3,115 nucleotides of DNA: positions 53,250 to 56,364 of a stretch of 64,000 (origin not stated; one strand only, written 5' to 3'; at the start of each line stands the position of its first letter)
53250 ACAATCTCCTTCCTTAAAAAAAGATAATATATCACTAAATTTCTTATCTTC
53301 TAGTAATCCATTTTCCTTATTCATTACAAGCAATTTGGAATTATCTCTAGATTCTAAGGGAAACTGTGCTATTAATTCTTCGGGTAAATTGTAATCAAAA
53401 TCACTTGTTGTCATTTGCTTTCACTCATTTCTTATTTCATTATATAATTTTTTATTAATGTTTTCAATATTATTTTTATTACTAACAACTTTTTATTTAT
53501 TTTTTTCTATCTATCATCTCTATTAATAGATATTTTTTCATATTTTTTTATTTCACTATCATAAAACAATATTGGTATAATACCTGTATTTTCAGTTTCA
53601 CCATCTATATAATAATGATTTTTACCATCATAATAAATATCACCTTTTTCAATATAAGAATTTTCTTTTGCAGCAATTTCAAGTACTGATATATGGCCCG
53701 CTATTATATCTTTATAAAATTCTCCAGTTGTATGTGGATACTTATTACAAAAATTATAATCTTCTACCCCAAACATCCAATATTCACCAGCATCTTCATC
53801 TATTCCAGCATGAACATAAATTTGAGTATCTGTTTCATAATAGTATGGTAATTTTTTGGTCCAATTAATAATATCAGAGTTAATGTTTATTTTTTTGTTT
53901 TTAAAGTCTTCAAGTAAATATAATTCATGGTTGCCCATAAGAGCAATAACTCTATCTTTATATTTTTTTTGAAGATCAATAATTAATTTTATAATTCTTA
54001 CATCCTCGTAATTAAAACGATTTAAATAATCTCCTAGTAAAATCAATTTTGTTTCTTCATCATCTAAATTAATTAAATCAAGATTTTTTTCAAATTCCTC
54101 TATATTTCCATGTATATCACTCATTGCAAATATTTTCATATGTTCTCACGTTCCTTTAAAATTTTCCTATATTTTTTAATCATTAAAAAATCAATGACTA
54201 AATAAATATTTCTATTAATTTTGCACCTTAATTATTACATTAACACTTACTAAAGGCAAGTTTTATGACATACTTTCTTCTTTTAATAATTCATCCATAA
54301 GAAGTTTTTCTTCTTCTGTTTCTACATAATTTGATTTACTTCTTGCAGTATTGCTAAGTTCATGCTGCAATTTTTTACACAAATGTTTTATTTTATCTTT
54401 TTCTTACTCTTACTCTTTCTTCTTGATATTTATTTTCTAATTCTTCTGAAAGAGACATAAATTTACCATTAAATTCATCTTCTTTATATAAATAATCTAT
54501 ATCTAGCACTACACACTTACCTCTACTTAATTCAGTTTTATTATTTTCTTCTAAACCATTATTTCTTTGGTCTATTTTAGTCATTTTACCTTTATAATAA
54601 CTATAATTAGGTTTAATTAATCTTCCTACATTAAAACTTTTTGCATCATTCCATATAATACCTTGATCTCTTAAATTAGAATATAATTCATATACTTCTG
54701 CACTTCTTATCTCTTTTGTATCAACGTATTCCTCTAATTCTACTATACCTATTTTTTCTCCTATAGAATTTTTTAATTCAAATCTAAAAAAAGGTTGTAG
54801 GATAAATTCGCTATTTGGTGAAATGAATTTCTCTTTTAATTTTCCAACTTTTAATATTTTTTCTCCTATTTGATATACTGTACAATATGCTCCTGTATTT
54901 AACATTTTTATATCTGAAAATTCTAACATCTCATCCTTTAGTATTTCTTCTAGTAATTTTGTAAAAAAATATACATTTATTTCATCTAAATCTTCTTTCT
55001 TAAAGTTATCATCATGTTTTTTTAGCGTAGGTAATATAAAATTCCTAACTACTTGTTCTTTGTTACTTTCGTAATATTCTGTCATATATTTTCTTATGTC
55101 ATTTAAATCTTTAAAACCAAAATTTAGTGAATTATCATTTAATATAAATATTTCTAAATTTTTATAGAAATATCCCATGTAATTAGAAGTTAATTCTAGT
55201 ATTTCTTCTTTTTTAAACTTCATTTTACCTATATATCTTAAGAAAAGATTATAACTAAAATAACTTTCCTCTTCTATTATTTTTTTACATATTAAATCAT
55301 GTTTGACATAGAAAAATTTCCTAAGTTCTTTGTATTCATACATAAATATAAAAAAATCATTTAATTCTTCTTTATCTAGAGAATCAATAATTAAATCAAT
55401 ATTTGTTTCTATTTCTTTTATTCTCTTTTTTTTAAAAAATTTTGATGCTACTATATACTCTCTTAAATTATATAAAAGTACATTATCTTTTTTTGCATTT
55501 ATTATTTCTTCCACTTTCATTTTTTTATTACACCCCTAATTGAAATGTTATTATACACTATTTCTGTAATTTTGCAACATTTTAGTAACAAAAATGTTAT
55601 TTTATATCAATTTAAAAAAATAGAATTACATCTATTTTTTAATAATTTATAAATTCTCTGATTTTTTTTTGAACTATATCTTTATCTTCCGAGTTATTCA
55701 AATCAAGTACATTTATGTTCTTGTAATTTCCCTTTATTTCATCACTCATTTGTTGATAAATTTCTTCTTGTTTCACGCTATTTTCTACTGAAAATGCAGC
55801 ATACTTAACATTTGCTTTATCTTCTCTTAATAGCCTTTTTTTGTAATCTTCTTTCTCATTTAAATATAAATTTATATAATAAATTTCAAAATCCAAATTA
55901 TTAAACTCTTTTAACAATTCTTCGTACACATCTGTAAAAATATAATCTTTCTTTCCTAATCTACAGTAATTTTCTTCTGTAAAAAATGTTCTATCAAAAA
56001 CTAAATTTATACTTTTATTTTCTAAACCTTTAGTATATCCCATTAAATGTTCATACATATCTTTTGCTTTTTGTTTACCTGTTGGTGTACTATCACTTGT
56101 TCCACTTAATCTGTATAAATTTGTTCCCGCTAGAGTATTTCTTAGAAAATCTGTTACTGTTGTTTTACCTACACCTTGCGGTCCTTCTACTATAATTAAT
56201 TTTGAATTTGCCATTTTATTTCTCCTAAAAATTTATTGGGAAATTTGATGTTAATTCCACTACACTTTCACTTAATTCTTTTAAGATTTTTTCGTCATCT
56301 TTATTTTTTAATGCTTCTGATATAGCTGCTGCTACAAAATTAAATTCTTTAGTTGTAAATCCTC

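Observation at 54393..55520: Atypical minimal protein-kinase-like domain fused to an unknown N-terminal domain, upstream of a PrpE-type phosphoesterase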

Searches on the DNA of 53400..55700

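Call 81: search_rna_families(source=window, start=53400, end=55700, threshold=evalue, max_evalue=1)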
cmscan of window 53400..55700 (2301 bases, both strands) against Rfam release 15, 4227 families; matches with E-value up to 1: 1.
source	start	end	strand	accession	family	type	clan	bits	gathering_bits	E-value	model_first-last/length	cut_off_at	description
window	55451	55506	-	RF00023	tmRNA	Gene;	CL00001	9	47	0.71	83-140/374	no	transfer-messenger RNA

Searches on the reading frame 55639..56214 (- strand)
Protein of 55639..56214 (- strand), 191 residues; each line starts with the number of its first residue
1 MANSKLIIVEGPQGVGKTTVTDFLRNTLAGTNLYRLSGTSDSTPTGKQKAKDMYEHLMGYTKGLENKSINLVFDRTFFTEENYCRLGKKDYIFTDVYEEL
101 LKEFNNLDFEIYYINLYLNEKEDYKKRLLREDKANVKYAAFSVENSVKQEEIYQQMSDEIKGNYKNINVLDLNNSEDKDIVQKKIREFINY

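Call 3: search_protein_families(library=pfam, proteins=[window:55639-56214:-], max_evalue=1)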
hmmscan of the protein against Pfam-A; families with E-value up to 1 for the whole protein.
window:55639-56214:- (191 aa): 20 families
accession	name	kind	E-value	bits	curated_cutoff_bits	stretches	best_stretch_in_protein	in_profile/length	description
PF13238.12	AAA_18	-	0.00015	22.7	29.4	1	7-138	1-118/128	AAA domain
PF13401.12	AAA_22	-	0.0014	19.4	27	1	5-42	6-45/130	AAA domain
PF13191.12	AAA_16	-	0.0017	19.3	32.6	1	5-43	25-63/167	AAA ATPase domain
PF02223.23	Thymidylate_kin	-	0.0022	18.2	27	1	9-48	1-41/185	Thymidylate kinase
PF13671.12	AAA_33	-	0.0077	17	27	1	6-81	1-83/143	AAA domain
PF01712.25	dNK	-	0.008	16.4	27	1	7-75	1-67/203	Deoxynucleoside kinase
PF13173.12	AAA_14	-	0.014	15.8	27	1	4-74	2-69/129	AAA domain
PF13476.12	AAA_23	-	0.016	16.3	27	1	3-184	18-155/201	AAA domain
PF00004.35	AAA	-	0.016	16.1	21.2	1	8-47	2-40/131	ATPase family associated with various cellular activities (AAA)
PF00910.28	RNA_helicase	-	0.027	15.4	21.5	1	7-52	1-42/105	RNA helicase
PF20720.3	nSTAND3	-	0.038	14.1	27.2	1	3-34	16-49/155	Novel STAND NTPase 3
PF13604.12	AAA_30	-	0.055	13.6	27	1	5-42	19-55/191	AAA domain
PF13245.12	AAA_19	-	0.065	13.8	25.1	1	2-58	9-62/134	AAA domain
PF16036.10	Chalcone_3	-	0.069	13.7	27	1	109-164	33-86/165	Chalcone isomerase-like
PF07728.20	AAA_5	-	0.091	13.2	22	1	7-44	2-39/139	AAA domain (dynein-related subfamily)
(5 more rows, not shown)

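Call 4: search_protein_families(library=ncbifam, proteins=[window:55639-56214:-], max_evalue=1)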
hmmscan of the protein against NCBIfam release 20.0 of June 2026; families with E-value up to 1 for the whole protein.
window:55639-56214:- (191 aa): 11 families
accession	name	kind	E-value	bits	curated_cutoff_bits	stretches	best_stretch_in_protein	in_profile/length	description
NF005250.0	PRK06761.1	equivalog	0.00017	20.7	270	1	3-30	2-29/282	hypothetical protein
TIGR00041.1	DTMP_kinase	equivalog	0.00065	19.4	83.25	1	1-56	1-53/196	dTMP kinase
TIGR03922.1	T7SS_EccA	equivalog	0.00068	18.3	466.65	1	3-107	311-413/557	type VII secretion AAA-ATPase EccA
NF038208.1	garosamine_AAA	equivalog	0.0048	16.6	170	1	6-28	2-24/167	Gar/GrdA family gentamicin resistance ATP-binding protein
NF003012.0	PRK03839.1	equivalog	0.0056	16.7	152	1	7-54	3-49/180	putative kinase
NF001679.0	PRK00440.1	equivalog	0.0061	15.7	303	0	152-189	55-94/322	replication factor C small subunit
NF005255.0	PRK06762.2-2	equivalog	0.016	15.2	140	1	4-139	3-128/163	hypothetical protein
TIGR03263.1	guanyl_kin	equivalog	0.018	14.7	160.45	1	5-49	2-45/180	guanylate kinase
TIGR02322.1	phosphon_PhnN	equivalog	0.026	14.2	156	1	5-32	2-29/179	phosphonate metabolism protein/1,5-bisphosphokinase (PRPP-forming) PhnN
NF011325.0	PRK14738.1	equivalog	0.046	13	263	1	3-27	12-36/206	guanylate kinase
NF005115.0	PRK06547.1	equivalog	0.15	11.4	173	1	4-36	15-47/172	hypothetical protein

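Call 74: search_solved_structures(query=window:55642-56214:-, max_evalue=0.01)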
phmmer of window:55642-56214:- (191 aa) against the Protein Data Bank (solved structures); distinct sequences matched with E-value up to 0.01: 1.
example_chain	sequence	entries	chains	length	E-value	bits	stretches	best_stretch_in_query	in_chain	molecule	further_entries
6c2u_A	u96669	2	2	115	0.0086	19.3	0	3-40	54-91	phosphate-loop protein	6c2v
